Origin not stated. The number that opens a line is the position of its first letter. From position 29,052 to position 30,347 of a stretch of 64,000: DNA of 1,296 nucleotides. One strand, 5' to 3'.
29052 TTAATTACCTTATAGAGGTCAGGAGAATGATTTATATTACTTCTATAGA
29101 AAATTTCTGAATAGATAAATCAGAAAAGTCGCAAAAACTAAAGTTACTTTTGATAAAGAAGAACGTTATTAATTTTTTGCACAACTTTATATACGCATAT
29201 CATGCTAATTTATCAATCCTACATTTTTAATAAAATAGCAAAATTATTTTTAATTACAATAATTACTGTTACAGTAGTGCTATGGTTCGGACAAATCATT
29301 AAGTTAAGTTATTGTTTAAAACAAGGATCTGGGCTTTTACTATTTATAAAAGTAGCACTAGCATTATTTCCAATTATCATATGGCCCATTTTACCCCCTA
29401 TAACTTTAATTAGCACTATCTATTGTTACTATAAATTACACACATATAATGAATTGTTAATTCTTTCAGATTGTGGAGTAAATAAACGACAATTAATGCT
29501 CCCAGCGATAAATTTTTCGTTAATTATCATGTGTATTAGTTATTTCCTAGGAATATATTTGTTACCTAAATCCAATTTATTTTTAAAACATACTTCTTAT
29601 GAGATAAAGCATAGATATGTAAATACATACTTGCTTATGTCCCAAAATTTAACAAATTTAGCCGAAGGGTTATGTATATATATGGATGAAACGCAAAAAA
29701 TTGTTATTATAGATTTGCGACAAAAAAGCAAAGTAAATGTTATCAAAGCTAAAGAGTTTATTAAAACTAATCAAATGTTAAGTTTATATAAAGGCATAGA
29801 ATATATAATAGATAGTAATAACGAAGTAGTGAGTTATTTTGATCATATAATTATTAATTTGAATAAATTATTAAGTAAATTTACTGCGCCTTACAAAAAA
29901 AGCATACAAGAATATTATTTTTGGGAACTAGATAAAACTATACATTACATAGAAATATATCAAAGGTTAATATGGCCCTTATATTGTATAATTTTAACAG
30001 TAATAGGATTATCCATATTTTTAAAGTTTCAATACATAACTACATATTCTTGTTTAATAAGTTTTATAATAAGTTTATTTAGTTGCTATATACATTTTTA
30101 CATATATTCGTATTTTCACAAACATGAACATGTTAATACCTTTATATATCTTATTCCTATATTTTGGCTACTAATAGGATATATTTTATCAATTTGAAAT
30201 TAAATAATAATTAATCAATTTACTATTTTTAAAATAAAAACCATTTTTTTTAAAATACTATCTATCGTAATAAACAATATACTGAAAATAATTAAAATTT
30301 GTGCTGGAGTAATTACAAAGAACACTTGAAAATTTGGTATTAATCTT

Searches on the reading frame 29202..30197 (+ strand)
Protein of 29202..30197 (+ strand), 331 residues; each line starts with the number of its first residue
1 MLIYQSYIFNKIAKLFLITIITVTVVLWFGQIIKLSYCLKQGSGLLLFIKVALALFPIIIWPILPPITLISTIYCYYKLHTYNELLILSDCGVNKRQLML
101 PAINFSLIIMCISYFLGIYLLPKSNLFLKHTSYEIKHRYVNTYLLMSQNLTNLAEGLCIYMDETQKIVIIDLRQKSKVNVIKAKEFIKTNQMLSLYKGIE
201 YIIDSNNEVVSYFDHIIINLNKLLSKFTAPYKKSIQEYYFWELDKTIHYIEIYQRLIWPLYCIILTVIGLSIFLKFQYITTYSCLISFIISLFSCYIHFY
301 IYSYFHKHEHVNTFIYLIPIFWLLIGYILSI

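Call 78: search_protein_families(library=pfam, proteins=[window:29202-30197:+], max_evalue=0.00001)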
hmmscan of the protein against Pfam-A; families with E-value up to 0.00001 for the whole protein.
window:29202-30197:+ (331 aa): 1 family
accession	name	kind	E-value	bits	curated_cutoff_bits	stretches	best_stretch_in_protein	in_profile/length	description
PF03739.19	LptF_LptG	-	5.6e-33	114.9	27.9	1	7-329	2-350/353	Lipopolysaccharide export system permease LptF/LptG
